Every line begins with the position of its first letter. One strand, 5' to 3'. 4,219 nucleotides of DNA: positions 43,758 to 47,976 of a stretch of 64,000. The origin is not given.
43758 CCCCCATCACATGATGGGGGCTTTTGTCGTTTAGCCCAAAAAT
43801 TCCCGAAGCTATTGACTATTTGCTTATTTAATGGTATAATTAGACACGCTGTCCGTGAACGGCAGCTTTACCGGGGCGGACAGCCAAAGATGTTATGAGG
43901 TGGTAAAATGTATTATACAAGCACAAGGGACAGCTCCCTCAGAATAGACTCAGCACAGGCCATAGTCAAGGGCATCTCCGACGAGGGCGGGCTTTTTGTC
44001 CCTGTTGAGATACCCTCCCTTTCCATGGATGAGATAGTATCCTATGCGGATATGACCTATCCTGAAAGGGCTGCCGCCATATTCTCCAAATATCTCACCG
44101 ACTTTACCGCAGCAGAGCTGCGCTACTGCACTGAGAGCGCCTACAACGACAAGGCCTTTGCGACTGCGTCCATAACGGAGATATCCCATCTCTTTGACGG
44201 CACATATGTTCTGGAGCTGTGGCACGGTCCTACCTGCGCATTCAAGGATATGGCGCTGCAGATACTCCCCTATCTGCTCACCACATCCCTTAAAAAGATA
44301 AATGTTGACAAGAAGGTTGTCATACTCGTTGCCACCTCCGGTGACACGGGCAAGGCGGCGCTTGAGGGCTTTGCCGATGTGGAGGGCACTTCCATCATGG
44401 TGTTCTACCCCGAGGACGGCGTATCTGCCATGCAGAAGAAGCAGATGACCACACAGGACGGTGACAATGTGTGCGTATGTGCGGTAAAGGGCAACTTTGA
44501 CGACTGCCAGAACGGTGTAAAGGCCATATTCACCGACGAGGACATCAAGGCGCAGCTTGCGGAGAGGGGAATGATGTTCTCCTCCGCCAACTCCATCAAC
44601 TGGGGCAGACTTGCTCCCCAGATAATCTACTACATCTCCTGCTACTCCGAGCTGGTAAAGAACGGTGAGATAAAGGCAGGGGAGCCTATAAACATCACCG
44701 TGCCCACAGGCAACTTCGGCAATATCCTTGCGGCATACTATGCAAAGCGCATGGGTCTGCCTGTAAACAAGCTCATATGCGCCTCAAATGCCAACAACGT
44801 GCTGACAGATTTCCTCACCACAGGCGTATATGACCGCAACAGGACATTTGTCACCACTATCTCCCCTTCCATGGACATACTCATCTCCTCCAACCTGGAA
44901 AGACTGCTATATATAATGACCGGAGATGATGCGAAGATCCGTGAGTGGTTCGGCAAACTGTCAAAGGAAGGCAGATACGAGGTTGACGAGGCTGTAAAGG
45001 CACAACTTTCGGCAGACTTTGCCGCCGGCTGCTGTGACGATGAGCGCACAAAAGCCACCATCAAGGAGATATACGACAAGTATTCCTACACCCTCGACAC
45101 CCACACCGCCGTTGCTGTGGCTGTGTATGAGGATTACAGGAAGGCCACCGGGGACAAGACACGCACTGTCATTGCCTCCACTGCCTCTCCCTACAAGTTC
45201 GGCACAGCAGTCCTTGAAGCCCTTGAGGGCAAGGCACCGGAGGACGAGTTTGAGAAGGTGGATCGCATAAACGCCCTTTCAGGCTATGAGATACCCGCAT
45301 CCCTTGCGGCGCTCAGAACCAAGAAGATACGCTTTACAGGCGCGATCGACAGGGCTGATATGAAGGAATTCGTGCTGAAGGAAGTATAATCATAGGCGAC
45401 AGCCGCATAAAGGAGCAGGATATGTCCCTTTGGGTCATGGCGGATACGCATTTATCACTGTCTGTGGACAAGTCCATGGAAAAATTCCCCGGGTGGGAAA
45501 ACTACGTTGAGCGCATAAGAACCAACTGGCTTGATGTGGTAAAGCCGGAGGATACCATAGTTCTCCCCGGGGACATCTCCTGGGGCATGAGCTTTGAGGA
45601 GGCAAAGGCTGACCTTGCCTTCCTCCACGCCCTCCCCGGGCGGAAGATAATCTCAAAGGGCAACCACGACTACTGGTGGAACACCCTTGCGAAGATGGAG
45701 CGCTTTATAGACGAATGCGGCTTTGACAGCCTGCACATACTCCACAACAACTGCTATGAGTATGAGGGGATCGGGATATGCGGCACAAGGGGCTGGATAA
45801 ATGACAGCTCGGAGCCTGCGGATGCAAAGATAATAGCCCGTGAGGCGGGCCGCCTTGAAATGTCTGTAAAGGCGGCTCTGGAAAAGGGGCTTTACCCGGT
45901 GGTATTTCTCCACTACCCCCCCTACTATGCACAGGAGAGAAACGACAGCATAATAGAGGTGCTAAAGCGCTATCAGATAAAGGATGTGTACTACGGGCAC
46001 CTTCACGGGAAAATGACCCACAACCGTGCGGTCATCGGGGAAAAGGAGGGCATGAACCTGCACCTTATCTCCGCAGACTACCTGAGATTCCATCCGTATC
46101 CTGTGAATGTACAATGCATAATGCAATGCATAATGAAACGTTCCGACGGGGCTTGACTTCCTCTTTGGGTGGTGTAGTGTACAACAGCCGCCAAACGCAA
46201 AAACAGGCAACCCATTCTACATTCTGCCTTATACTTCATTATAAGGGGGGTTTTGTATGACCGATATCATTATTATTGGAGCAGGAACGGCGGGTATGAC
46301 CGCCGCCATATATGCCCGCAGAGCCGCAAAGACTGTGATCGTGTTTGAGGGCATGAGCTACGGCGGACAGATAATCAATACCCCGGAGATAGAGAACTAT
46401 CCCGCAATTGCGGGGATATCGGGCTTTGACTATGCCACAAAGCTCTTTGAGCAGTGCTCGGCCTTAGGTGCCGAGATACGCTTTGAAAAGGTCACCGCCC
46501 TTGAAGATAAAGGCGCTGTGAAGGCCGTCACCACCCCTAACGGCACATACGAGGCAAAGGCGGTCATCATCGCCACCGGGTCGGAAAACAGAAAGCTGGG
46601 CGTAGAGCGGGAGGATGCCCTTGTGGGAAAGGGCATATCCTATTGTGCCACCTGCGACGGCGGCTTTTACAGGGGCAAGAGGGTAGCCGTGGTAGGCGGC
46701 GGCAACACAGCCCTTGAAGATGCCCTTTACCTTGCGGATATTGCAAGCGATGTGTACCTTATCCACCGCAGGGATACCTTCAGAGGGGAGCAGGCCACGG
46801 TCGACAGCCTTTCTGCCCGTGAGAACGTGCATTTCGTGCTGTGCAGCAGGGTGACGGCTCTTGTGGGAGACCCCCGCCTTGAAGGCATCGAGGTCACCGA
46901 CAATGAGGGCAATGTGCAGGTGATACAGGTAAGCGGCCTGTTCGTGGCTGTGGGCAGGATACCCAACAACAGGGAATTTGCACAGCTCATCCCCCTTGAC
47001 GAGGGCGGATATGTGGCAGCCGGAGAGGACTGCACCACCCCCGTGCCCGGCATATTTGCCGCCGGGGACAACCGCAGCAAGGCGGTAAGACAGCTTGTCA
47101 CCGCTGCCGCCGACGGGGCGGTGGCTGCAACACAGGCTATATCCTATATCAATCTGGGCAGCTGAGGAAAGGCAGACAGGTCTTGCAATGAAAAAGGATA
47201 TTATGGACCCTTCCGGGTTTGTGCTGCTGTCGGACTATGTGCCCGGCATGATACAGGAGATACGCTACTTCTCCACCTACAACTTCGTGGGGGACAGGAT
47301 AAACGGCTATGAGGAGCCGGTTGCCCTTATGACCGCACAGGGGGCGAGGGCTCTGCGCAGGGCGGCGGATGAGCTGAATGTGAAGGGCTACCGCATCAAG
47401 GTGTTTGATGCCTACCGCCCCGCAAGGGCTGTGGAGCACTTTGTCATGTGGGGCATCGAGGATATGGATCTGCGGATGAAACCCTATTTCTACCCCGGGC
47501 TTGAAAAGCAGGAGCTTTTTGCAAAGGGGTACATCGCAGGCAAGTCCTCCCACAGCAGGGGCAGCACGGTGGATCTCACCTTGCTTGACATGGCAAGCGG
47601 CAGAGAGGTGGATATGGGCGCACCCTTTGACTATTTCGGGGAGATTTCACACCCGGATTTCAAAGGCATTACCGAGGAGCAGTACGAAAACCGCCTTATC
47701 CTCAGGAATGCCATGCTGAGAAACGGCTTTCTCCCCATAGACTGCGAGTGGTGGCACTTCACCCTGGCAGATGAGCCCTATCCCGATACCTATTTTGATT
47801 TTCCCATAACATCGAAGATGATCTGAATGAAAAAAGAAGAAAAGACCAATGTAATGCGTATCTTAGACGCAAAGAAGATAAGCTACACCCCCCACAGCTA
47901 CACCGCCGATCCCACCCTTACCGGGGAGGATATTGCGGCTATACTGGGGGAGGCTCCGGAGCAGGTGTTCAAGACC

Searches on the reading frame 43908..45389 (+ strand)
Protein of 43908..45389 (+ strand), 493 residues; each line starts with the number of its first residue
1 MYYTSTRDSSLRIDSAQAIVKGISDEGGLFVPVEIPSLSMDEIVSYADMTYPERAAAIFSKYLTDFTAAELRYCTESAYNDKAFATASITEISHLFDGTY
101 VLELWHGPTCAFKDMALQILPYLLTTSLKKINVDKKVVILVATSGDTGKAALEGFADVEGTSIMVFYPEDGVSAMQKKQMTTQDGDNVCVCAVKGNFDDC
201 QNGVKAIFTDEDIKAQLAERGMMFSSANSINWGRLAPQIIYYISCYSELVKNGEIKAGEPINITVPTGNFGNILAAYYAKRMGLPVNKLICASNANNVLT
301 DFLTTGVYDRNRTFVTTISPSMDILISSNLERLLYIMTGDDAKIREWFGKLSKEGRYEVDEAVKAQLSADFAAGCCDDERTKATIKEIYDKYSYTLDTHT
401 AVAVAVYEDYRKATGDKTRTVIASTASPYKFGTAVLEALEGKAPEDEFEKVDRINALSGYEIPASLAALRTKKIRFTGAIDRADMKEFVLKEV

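Call 7: search_protein_families(library=pfam, proteins=[window:43908-45389:+], max_evalue=0.01)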
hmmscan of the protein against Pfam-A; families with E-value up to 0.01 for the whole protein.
window:43908-45389:+ (493 aa): 3 families
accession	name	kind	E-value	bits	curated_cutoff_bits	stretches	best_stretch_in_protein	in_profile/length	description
PF14821.11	Thr_synth_N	-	5.9e-20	71.6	25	1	3-79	2-79/79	Threonine synthase N terminus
PF00291.31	PALP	-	9e-16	58.5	35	1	104-355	29-260/295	Pyridoxal-phosphate dependent enzyme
PF24857.1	THR4_C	-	1.9e-09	37.9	27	1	400-451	1-52/85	Threonine synthase, C-terminal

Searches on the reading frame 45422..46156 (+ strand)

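Call 7: search_protein_families(library=pfam, proteins=[window:45422-46156:+], max_evalue=0.01)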
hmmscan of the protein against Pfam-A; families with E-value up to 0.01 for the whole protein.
window:45422-46156:+ (244 aa): 2 families
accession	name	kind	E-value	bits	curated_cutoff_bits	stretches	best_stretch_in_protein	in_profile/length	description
PF00149.33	Metallophos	-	5.2e-11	43.8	21.5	1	1-196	1-190/191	Calcineurin-like phosphoesterase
PF12850.12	Metallophos_2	-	0.0028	18.1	27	0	1-196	1-118/154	Calcineurin-like phosphoesterase superfamily domain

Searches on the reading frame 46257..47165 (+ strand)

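Call 7: search_protein_families(library=pfam, proteins=[window:46257-47165:+], max_evalue=0.01)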
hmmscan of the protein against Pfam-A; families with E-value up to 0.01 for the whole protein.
window:46257-47165:+ (302 aa): 10 families
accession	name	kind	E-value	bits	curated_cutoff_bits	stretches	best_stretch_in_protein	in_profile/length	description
PF07992.20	Pyr_redox_2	-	9.9e-48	163.5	26.1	1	3-287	2-291/291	Pyridine nucleotide-disulphide oxidoreductase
PF13738.12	Pyr_redox_3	-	9.8e-21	74.7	30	1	75-270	100-305/305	Pyridine nucleotide-disulphide oxidoreductase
PF00070.33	Pyr_redox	-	3.8e-16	59.8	22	1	142-214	1-80/82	Pyridine nucleotide-disulphide oxidoreductase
PF01266.30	DAO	-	4.1e-12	46.7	27.9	2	57-114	149-209/353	FAD dependent oxidoreductase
PF03486.20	HI0933_like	-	9.4e-09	35.5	50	1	3-37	2-36/244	HI0933-like protein Rossmann domain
PF00890.30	FAD_binding_2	-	1.6e-07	31.3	20.4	1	3-37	1-36/414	FAD binding domain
PF01134.28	GIDA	-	2.6e-06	27.2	22.1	1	3-71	1-60/391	Glucose inhibited division protein A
PF12831.13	FAD_oxidored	-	8.2e-06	25.8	27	1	3-38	1-37/416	FAD dependent oxidoreductase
PF01946.23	Thi4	-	6.4e-05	22.7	26.2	1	2-38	18-56/235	Thi4 family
PF13450.12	NAD_binding_8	-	0.00015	22.4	21.9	1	6-35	1-30/68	NAD(P)-binding Rossmann-like domain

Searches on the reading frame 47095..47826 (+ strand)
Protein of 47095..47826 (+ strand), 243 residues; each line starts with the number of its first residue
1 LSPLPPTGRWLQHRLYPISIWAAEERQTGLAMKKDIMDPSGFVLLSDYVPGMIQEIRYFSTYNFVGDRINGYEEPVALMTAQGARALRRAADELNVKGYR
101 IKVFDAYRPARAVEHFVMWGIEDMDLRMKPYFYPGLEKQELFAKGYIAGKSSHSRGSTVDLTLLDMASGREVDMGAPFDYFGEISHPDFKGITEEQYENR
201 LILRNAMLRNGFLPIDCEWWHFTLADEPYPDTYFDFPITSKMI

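Call 8: search_protein_families(library=pfam, proteins=[window:47095-47826:+], max_evalue=0.01)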
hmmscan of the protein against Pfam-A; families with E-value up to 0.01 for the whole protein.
window:47095-47826:+ (243 aa): 1 family
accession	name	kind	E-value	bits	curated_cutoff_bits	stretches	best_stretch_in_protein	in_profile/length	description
PF01427.22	Peptidase_M15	-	3.9e-37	128.4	27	1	41-237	4-197/199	D-ala-D-ala dipeptidase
